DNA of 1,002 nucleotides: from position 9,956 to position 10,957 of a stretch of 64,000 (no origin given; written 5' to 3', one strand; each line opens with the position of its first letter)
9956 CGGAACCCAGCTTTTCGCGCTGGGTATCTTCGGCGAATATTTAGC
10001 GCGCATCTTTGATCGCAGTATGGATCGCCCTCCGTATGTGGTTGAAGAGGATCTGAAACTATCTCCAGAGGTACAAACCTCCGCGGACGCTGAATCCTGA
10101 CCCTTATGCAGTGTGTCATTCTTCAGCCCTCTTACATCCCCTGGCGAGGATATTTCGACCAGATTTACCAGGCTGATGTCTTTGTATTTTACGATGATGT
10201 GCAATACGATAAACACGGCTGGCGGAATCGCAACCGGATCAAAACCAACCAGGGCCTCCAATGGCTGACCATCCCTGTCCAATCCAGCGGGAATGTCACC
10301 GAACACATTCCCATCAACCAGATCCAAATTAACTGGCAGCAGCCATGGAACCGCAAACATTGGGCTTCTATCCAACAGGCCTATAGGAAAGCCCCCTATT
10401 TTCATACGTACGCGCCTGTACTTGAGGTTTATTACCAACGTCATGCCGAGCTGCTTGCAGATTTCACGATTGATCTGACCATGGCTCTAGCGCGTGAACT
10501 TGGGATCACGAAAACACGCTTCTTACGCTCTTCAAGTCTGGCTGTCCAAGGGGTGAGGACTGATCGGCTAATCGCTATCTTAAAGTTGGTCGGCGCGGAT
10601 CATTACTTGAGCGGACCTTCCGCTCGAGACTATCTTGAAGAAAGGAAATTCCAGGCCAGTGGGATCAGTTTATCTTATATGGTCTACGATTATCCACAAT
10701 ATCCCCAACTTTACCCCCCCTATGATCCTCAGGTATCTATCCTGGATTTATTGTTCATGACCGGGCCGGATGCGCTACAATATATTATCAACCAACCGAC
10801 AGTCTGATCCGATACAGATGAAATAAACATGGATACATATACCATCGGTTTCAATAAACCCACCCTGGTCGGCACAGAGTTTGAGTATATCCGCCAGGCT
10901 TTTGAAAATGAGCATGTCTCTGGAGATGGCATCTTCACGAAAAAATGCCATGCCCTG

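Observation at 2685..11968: Six-gene envelope-glycosylation cassette wedged between alaS and ruvX-mltG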

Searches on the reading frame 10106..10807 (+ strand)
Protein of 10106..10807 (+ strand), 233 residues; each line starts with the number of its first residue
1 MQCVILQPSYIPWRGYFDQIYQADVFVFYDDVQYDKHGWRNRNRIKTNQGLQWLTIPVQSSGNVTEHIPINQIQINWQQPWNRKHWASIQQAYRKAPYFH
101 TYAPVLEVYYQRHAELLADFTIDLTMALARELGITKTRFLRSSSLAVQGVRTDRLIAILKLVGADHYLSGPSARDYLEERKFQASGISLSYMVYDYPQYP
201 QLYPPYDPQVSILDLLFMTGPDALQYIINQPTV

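Call 3: search_protein_families(library=pfam, proteins=[window:10106-10807:+], max_evalue=0.01)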
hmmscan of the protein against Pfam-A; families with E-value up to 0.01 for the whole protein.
window:10106-10807:+ (233 aa): 1 family
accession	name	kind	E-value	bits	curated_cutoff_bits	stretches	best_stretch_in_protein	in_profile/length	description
PF08889.16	WbqC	-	1.8e-80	270.3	21.3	1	7-225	1-217/218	WbqC-like protein family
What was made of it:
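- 10106..10807 (+): A WbqC-family protein (233 aa), proposed to modify the dTDP-amino-sugar. PF08889 at 1.8e-80 (call 3).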

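Call 4: search_protein_families(library=ncbifam, proteins=[window:10106-10807:+], max_evalue=0.01)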
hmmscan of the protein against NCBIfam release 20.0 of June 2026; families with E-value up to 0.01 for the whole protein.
window:10106-10807:+ (233 aa): 0 families

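Call 26: search_solved_structures(query=window:10106-10807:+, max_evalue=10)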
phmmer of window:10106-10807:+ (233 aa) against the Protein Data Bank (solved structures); distinct sequences matched with E-value up to 10: 1.
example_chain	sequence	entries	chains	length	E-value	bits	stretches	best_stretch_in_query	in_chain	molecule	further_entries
6muq_A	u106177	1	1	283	0.76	12.8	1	123-170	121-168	Murein-DD-endopeptidase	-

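Call 35: find_homologous_proteins(query=window:10106-10807:+, max_evalue=0.00001)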
Query window:10106-10807:+ (233 aa): 7387 proteins with E <= 0.00001 among 7536 candidates; the best 120 are listed.
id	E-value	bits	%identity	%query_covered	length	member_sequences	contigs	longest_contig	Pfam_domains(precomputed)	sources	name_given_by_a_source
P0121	2.9e-156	536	100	100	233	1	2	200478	PF08889.17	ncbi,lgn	-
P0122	7.1e-121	420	75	100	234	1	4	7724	PF08889.17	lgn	-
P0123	2.9e-119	415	76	99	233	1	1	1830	PF08889.17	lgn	-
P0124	1.1e-114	400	75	98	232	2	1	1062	PF08889.17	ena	-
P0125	8.3e-113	394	71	99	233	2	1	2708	PF08889.17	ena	-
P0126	8.7e-113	394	71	99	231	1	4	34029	PF08889.17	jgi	jgi:hypothetical protein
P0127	1.8e-112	393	72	98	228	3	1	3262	PF08889.17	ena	-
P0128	5.2e-112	391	73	99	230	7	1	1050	PF08889.17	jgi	jgi:hypothetical protein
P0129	7.7e-112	391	70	99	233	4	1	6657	PF08889.17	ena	-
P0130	3.5e-111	389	70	99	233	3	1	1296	PF08889.17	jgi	jgi:hypothetical protein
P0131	8.6e-111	387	70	99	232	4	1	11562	PF08889.17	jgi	jgi:hypothetical protein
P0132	9.0e-111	387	71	97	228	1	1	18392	PF08889.17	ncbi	-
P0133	9.6e-111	387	71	97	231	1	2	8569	PF08889.17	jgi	jgi:hypothetical protein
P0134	2.8e-110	386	70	99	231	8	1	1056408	PF08889.17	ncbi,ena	-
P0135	3.2e-110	386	73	97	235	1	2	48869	PF08889.17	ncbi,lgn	-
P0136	3.3e-110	386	73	98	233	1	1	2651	PF08889.17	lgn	-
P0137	3.7e-110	385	73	99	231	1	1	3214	PF08889.17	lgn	-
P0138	5.0e-110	385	70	97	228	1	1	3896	PF08889.17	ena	-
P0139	6.7e-110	385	71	99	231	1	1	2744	PF08889.17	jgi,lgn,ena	-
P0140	7.0e-110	384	71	97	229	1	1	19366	PF08889.17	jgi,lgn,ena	-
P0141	8.6e-110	384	71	98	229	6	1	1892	PF08889.17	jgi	-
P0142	8.8e-110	384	72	99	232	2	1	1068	PF08889.17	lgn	-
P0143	9.8e-110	384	70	97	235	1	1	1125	PF08889.17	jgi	jgi:hypothetical protein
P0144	1.2e-109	384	71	97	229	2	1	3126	PF08889.17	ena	-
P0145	1.2e-109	384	70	99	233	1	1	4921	PF08889.17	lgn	-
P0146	1.8e-109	383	72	98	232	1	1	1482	PF08889.17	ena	-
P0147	2.0e-109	383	71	98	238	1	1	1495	PF08889.17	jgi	jgi:hypothetical protein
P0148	2.1e-109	383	71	98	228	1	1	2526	PF08889.17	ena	-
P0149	2.3e-109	383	71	97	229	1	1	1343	PF08889.17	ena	-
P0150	3.4e-109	382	72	97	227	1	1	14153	PF08889.17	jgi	jgi:WbqC-like protein family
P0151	3.5e-109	382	71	99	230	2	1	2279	PF08889.17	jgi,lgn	-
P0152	3.6e-109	382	70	97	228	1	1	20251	PF08889.17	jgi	jgi:hypothetical protein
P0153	4.1e-109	382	70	98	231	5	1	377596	PF08889.17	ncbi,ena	-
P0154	4.5e-109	382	70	100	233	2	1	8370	PF08889.17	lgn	-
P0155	6.0e-109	381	71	99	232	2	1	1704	PF08889.17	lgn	-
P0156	6.0e-109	381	69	100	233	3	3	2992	PF08889.17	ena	-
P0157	6.1e-109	381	72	96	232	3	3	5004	PF08889.17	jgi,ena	-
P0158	6.5e-109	381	69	98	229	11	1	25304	PF08889.17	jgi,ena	-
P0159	6.5e-109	381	70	97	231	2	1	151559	PF08889.17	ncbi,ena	-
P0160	7.5e-109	381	70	97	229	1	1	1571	PF08889.17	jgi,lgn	jgi:hypothetical protein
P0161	1.1e-108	381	70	97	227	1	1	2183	PF08889.17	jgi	jgi:hypothetical protein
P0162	1.4e-108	380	74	97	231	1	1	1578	PF08889.17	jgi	jgi:hypothetical protein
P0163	1.4e-108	380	72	98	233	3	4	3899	PF08889.17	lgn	-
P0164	1.7e-108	380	71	98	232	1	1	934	PF08889.17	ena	-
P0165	1.7e-108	380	70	98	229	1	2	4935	PF08889.17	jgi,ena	-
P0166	1.9e-108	380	72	97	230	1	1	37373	PF08889.17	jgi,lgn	jgi:hypothetical protein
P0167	2.0e-108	380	70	97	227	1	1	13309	PF08889.17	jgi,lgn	jgi:hypothetical protein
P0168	2.2e-108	380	73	97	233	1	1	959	PF08889.17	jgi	jgi:hypothetical protein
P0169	2.3e-108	380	69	98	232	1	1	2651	PF08889.17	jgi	jgi:hypothetical protein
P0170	2.6e-108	379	71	98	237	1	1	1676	PF08889.17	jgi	jgi:hypothetical protein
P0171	2.9e-108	379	71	98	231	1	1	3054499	PF08889.17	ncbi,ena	-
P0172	3.0e-108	379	71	97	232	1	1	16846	PF08889.17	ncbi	-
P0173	3.1e-108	379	70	98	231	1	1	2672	PF08889.17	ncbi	-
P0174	4.3e-108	379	71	99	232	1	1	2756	PF08889.17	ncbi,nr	ncbi:MAG TPA: WbqC family protein [Anaerolineales bacterium]|nr:WbqC family protein [Anaerolineales 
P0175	6.0e-108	378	71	99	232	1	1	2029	PF08889.17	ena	-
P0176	6.4e-108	378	71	97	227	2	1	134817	PF08889.17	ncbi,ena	-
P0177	9.7e-108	377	70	97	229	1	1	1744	PF08889.17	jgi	jgi:hypothetical protein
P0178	1.1e-107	377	70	97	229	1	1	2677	PF08889.17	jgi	jgi:hypothetical protein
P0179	1.1e-107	377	71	97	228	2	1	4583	PF08889.17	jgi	jgi:hypothetical protein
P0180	1.2e-107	377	69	97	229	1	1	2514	PF08889.17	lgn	-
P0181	1.3e-107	377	69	98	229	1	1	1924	PF08889.17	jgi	jgi:hypothetical protein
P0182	1.5e-107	377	68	99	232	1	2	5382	PF08889.17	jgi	jgi:hypothetical protein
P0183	1.5e-107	377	71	97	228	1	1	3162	PF08889.17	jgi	jgi:hypothetical protein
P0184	1.5e-107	377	71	97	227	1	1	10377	PF08889.17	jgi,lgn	jgi:hypothetical protein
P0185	1.6e-107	377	70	97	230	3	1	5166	PF08889.17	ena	-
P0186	1.7e-107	377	71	97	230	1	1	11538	PF08889.17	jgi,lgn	-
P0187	1.7e-107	377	70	97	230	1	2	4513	PF08889.17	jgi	jgi:hypothetical protein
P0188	1.7e-107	377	71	99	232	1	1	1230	PF08889.17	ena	-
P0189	1.7e-107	377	69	99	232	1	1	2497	PF08889.17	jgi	jgi:hypothetical protein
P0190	1.8e-107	377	69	99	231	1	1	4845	PF08889.17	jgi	jgi:hypothetical protein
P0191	1.8e-107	377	70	99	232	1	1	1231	PF08889.17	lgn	-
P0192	2.1e-107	376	71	97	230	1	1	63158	PF08889.17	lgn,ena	-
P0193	2.3e-107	376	71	97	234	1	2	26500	PF08889.17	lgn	-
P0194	2.6e-107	376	70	99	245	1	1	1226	PF08889.17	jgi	jgi:hypothetical protein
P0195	2.6e-107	376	69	97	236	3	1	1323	PF08889.17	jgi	jgi:hypothetical protein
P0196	2.6e-107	376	69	99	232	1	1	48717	PF08889.17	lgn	-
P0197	2.8e-107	376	69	98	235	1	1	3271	PF08889.17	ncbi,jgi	ncbi:MAG: WbqC family protein [Anaerolineales bacterium]|jgi:hypothetical protein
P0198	2.9e-107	376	68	98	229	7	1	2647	PF08889.17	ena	-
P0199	3.2e-107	376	70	98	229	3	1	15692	PF08889.17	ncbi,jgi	-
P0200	3.4e-107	376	70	98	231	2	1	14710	PF08889.17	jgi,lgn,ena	-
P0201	3.5e-107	376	68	99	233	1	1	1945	PF08889.17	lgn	-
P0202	3.5e-107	376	70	97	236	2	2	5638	PF08889.17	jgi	jgi:WbqC-like protein family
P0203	3.7e-107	376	71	99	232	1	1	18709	PF08889.17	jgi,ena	-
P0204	4.0e-107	375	68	99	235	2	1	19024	PF08889.17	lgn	-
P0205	4.3e-107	375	70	97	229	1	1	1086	PF08889.17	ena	-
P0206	4.7e-107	375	68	99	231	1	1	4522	PF08889.17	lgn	-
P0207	5.1e-107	375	71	97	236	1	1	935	PF08889.17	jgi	-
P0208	5.8e-107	375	70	100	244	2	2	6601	PF08889.17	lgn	-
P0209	6.2e-107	375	69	98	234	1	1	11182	PF08889.17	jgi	jgi:hypothetical protein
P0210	6.4e-107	375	70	99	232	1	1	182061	PF08889.17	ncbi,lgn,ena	-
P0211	6.9e-107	375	69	99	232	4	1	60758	PF08889.17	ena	-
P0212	7.1e-107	375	70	99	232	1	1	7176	PF08889.17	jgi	jgi:hypothetical protein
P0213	7.3e-107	375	70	100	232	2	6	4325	PF08889.17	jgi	jgi:hypothetical protein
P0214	7.4e-107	375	69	98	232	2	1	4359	PF08889.17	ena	-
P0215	7.4e-107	375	71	97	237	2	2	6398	PF08889.17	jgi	jgi:hypothetical protein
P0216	8.0e-107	374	70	99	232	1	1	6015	PF08889.17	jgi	jgi:WbqC-like protein family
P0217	8.3e-107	374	69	97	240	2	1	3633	PF08889.17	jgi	jgi:hypothetical protein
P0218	8.4e-107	374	71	97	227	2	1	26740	PF08889.17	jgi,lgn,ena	-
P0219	8.5e-107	374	70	98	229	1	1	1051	PF08889.17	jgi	-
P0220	9.1e-107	374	70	99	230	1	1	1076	PF08889.17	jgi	-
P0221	9.3e-107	374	69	98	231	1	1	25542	PF08889.17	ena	-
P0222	1.2e-106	374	69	99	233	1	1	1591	PF08889.17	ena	-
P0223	1.2e-106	374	69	97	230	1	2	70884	PF08889.17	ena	-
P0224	1.3e-106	374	69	98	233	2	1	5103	PF08889.17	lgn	-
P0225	1.3e-106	374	68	98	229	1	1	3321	PF08889.17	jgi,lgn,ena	-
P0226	1.5e-106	374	69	97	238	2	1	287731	PF08889.17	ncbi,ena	-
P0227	1.5e-106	374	71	97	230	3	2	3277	PF08889.17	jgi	jgi:hypothetical protein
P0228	1.8e-106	373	70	97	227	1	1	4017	PF08889.17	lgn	-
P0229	2.1e-106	373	70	99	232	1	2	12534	PF08889.17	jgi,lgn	jgi:hypothetical protein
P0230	2.2e-106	373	70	97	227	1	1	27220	PF08889.17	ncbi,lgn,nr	ncbi:MAG: WbqC family protein [Anaerolineales bacterium]|nr:WbqC family protein [Anaerolineales bact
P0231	2.2e-106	373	69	99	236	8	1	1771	PF08889.17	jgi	jgi:hypothetical protein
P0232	2.3e-106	373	70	99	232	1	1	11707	PF08889.17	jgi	jgi:hypothetical protein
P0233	2.4e-106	373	69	98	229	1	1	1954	PF08889.17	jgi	-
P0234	2.5e-106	373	69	97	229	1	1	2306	PF08889.17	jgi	jgi:hypothetical protein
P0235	2.6e-106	373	69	99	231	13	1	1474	PF08889.17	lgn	-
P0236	2.7e-106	373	69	97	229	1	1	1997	PF08889.17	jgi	jgi:WbqC-like protein family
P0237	2.8e-106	373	69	97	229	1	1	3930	PF08889.17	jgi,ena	-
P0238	3.0e-106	373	70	98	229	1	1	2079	PF08889.17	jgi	jgi:hypothetical protein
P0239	3.2e-106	372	67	98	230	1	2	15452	PF08889.17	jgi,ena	-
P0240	3.4e-106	372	68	99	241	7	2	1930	PF08889.17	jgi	jgi:hypothetical protein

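Call 42: predict_structure(alignment_id=A2)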
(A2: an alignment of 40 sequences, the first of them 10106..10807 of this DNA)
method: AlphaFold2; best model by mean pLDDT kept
length: 233 residues; sequences in the alignment: 40
mean_pLDDT: 91.8   pTM: 0.89
mean pLDDT of the five models: 91.8, 91.6, 91.2, 90.4, 88.0
residues with pLDDT >= 90: 189; 70-90: 29; 50-70: 13; < 50: 2
segments of 3 or more residues with pLDDT < 50: none
pLDDT, mean of each block of 10 residues (from residue 1): 95 92 97 74 93 90 68 93 96 97 96 95 97 97 93 96 97 90 97 92 93 96 90 46
secondary structure, 60 per line:
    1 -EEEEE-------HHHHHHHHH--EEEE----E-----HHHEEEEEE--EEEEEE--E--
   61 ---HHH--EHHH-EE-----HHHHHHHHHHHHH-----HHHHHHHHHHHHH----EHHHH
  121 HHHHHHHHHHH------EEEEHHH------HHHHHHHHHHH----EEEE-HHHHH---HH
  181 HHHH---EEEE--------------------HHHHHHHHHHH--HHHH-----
elements in order: E2-6 H14-22 E25-28 E42-47 E50-55 H81-93 H99-111 H117-131 E138-141 H151-161 E166-169 H171-175 H179-184 E188-191 H212-222 H225-228
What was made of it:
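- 10106..10807 (+): AF2 pLDDT is 91.8 (call 42).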

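Call 45: fold_search(model_id=the predicted structure, library=pdb)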
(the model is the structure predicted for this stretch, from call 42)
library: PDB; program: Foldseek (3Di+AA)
matches with E <= 10: 290; with E <= 0.001: 0
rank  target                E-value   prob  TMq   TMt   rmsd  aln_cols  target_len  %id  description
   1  4wbd                  1.7e-02  0.97  0.41  0.20   4.1       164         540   12  The crystal structure of BshC from Bacillus subtilis complexed with citrate and ADP (released 2014-12-31)
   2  5ikn_J                7.3e-02  0.12  0.22  0.13  14.0       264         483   12  Crystal Structure of the T7 Replisome in the Absence of DNA (released 2016-12-07)
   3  8yj8_A                1.3e-01  0.12  0.22  0.20  15.4       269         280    9  Characerization of a novel format scFvXVHH single-chain Biparatopic antibody against a metal binding protein, MtsA (released 2024-06-19)
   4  3hh8                  2.5e-01  0.09  0.22  0.20  14.3       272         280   11  Crystal Structure and metal binding properties of the lipoprotein MtsA (released 2009-06-09)
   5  8yj7_A                4.1e-01  0.07  0.21  0.18  14.6       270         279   11  Characerization of a novel format scFvXVHH single-chain Biparatopic antibody against a metal binding protein, MtsA (released 2024-06-19)
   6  6q1c                  4.4e-01  0.05  0.21  0.20  15.5       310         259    9  Apo YfeA extracted from the E. coli periplasm (released 2019-09-04)
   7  2b7l_A                4.7e-01  0.28  0.29  0.51   9.1       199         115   10  Crystal Structure of CTP:Glycerol-3-Phosphate Cytidylyltransferase from Staphylococcus aureus (released 2006-06-27)
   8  3p0j_C                4.7e-01  0.20  0.25  0.11   6.4       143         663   11  Leishmania major Tyrosyl-tRNA synthetase in complex with tyrosinol, triclinic crystal form 1 (released 2011-03-23)
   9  3cx3_B                6.0e-01  0.06  0.23  0.21  14.9       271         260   12  Crystal structure Analysis of the Streptococcus pneumoniae AdcAII protein (released 2008-08-05)
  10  7me2_A                6.4e-01  0.06  0.20  0.18  15.0       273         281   11  YfeA oligomer crystal 2, form 2 (released 2021-08-25)
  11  1xvl_B                6.9e-01  0.06  0.26  0.23  14.5       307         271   11  The three-dimensional structure of MntC from Synechocystis 6803 (released 2005-04-26)
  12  3zxs_C                7.3e-01  0.18  0.20  0.11   4.5        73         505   11  Cryptochrome B from Rhodobacter sphaeroides (released 2012-02-15)
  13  7ykn                  7.3e-01  0.15  0.28  0.15   8.7       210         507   11  Crystal structure of (6-4) photolyase from Vibrio cholerae (released 2022-12-21)
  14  5uxs                  7.8e-01  0.04  0.19  0.17  15.0       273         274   10  X ray structure of the periplasmic ligand binding protein YfeA from Yersinia pestis (released 2017-07-12)
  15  3h05_A                9.5e-01  0.30  0.25  0.36   3.6        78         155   12  The Crystal Structure of a Putative Nicotinate-nucleotide Adenylyltransferase from Vibrio parahaemolyticus (released 2009-04-21)
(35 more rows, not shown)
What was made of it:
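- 10106..10807 (+): The best fold match is BshC 4wbd, with probability 0.97 but E 1.7e-2 (call 45).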

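Call 59: search_dna_similar(query=window:10106-10807:+, collection=plasmids, mode=protein, max_evalue=0.00001, max_rows=20)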
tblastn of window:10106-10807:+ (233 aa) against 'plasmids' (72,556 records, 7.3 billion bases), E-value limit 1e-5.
Records with a match: 63; places in all: 63; records where one place covers at least 80% of the query: 60.
Best place of each record, by identity: <60% 63.
By first word of the organism name: Bacillus 28; Rhizobium 16; Azospirillum 3; Neorhizobium 3; Ralstonia 2; Streptomyces 2; Solidesulfovibrio 1; Natrinema 1; Peteryoungia 1; Mariluticola 1; and 5 more.
By predicted mobility (MOB-suite, as given by PLSDB): non-mobilizable 51; conjugative 9; mobilizable 3.
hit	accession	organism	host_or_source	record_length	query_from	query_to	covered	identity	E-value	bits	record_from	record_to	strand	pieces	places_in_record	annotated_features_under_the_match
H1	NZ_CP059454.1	Azospirillum brasilense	Prokaryotes,soil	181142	1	227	97%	43.9%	7e-37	144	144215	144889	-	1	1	WbqC family protein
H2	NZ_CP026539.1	Solidesulfovibrio carbinolicus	-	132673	5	227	96%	42.2%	9e-27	114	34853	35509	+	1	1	WbqC family protein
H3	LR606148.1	Rhizobium sp. Q54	paddy soil contaminated with arsenic ...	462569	4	227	96%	40.7%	2e-30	125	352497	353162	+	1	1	WbqC-like protein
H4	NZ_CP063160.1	Bacillus cereus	-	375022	7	228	95%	38.3%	4e-28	118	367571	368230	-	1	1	WbqC family protein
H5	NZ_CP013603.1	Rhizobium sp. N731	Phaseolus vulgaris,Whole ...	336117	4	227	96%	37.9%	1e-28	120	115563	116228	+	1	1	WbqC family protein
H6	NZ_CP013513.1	Rhizobium sp. N1314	Phaseolus vulgaris,Whole ...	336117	4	227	96%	37.9%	1e-28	120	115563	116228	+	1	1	WbqC family protein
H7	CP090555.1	Neorhizobium galegae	Galega,Cell culture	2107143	2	227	97%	37.3%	7e-26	112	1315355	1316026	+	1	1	WbqC family protein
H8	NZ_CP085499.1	Bacillus cereus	coffee,cell culture,root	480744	7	228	95%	37.8%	2e-28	119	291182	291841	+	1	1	WbqC family protein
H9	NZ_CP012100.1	Bacillus thuringiensis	whole organism,soil sample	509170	7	228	95%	37.8%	2e-28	119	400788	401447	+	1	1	WbqC family protein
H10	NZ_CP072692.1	Bacillus thuringiensis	whole organism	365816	7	228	95%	37.8%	2e-28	119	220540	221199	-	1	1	WbqC family protein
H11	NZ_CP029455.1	Bacillus cereus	Chives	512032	7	228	95%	37.8%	6e-28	118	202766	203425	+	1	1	WbqC family protein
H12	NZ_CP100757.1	Natrinema gelatinilyticum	marine sediment,sediment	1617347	1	232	100%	36.1%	1e-26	114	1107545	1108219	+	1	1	record has no annotation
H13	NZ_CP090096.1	Neorhizobium galegae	Galega,Cell culture,Plant nodule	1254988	2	227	97%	36.8%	2e-24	107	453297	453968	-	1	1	record has no annotation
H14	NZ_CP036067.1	Bacillus mycoides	cell culture,soil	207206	7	228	95%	37.4%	2e-27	116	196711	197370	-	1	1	WbqC family protein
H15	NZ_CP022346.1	Bacillus thuringiensis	soil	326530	7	228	95%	37.4%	2e-27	116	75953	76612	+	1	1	WbqC family protein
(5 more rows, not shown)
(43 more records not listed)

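Call 60: get_annotated_region(hit=H1, flank=7000)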
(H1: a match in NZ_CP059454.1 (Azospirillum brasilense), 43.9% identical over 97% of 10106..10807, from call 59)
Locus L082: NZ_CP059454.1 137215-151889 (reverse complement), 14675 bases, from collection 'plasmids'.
description: Azospirillum brasilense strain 2020WEIHUA_K plasmid unnamed5, complete sequence
organism: Azospirillum brasilense (NCBI taxid 192)
taxonomy: Bacteria; Pseudomonadota; Alphaproteobacteria; Rhodospirillales; Azospirillaceae; Azospirillum; Azospirillum brasilense
host: -; source: Prokaryotes,soil; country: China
typing (MOB-suite, as given by PLSDB): non-mobilizable; replicon rep_cluster_771
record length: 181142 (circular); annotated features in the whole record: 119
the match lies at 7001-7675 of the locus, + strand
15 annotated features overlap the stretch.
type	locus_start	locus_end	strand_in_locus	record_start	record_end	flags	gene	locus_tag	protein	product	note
CDS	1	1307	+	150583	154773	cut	-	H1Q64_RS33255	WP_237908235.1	glycosyltransferase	-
CDS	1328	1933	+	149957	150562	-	-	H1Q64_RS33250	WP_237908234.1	class I SAM-dependent methyltransferase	-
CDS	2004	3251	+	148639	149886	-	-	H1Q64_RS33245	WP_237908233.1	glycosyltransferase family 4 protein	-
CDS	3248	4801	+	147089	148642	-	-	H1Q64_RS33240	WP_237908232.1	class I SAM-dependent methyltransferase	-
CDS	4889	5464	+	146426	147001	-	gmhA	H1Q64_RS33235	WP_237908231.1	D-sedoheptulose 7-phosphate isomerase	GO:0009244 - lipopolysaccharide core region biosynthetic process [Evidence IEA]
CDS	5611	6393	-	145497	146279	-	-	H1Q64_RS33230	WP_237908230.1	class I SAM-dependent methyltransferase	-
CDS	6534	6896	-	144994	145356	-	-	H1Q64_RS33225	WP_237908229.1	EamA family transporter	-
CDS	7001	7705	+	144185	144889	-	-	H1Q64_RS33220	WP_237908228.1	WbqC family protein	-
CDS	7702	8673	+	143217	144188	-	-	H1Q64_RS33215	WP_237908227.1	glycosyltransferase family 2 protein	-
CDS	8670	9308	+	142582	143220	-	-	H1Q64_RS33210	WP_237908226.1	class I SAM-dependent methyltransferase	-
CDS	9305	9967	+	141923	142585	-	-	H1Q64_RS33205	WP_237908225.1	acetyltransferase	-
CDS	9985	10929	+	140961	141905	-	-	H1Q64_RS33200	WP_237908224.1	hypothetical protein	-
CDS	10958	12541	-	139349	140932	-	-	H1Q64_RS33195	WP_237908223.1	hypothetical protein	-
CDS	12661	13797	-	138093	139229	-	rffA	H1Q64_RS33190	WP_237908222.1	dTDP-4-amino-4,6-dideoxygalactose transaminase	GO:0009246 - enterobacterial common antigen biosynthetic process [Evidence IEA]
CDS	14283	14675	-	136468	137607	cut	-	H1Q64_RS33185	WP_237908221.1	NAD(P)/FAD-dependent oxidoreductase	-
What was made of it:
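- An Azospirillum plasmid carries WecE + WbqC + ArnC-like GT2 + methyltransferase + a small EamA transporter (call 60).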
